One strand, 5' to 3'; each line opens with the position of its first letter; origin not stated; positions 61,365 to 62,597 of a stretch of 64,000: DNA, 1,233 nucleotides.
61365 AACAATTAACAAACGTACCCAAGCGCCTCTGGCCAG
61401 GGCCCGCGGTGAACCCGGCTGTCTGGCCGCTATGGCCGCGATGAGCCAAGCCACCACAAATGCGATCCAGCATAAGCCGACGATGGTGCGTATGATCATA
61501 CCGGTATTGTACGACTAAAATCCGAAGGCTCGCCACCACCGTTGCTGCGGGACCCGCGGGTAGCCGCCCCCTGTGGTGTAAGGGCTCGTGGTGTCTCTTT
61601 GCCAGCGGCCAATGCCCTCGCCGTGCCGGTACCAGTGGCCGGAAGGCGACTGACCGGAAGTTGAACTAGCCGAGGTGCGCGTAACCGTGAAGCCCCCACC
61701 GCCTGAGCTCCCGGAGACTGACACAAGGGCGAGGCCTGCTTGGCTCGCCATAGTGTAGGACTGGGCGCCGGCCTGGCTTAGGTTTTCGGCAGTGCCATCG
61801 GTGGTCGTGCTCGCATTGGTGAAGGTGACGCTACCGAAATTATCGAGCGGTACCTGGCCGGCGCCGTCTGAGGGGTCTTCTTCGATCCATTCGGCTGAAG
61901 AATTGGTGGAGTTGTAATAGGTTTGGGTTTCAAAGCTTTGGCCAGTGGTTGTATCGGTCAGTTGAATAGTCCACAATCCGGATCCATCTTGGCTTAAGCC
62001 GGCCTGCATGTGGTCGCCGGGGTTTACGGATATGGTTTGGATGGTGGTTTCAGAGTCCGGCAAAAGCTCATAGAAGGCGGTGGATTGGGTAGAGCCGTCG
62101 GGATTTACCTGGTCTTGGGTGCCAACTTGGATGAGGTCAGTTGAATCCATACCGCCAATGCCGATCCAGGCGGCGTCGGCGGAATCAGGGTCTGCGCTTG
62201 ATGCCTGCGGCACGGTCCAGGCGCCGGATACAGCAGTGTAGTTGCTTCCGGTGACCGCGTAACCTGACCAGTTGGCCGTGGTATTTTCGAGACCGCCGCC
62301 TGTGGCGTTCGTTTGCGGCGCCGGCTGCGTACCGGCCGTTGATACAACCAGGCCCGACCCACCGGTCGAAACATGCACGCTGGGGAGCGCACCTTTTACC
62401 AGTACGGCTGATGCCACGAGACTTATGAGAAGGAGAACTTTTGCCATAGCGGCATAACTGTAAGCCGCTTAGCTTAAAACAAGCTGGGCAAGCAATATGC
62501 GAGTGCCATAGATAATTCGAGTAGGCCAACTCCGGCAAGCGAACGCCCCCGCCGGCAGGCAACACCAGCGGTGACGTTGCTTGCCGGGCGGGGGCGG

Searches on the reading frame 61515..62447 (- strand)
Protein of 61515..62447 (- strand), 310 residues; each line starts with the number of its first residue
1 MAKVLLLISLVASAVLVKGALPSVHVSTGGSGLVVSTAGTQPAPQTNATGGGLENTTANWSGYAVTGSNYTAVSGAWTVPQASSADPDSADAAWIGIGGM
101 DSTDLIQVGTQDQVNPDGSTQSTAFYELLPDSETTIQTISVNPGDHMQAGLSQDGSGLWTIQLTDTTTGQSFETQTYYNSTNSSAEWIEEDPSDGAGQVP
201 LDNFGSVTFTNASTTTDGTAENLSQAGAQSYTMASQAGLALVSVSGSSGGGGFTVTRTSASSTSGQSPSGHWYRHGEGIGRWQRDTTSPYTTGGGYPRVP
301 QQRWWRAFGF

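Call 70: search_protein_families(library=pfam, proteins=[window:61515-62447:-], max_evalue=0.001)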
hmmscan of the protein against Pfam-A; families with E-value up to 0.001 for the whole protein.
window:61515-62447:- (310 aa): 1 family
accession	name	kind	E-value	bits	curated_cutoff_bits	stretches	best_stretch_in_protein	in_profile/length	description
PF01828.24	Peptidase_A4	-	1.4e-35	123.1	22.3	1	59-248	2-198/206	Peptidase A4 family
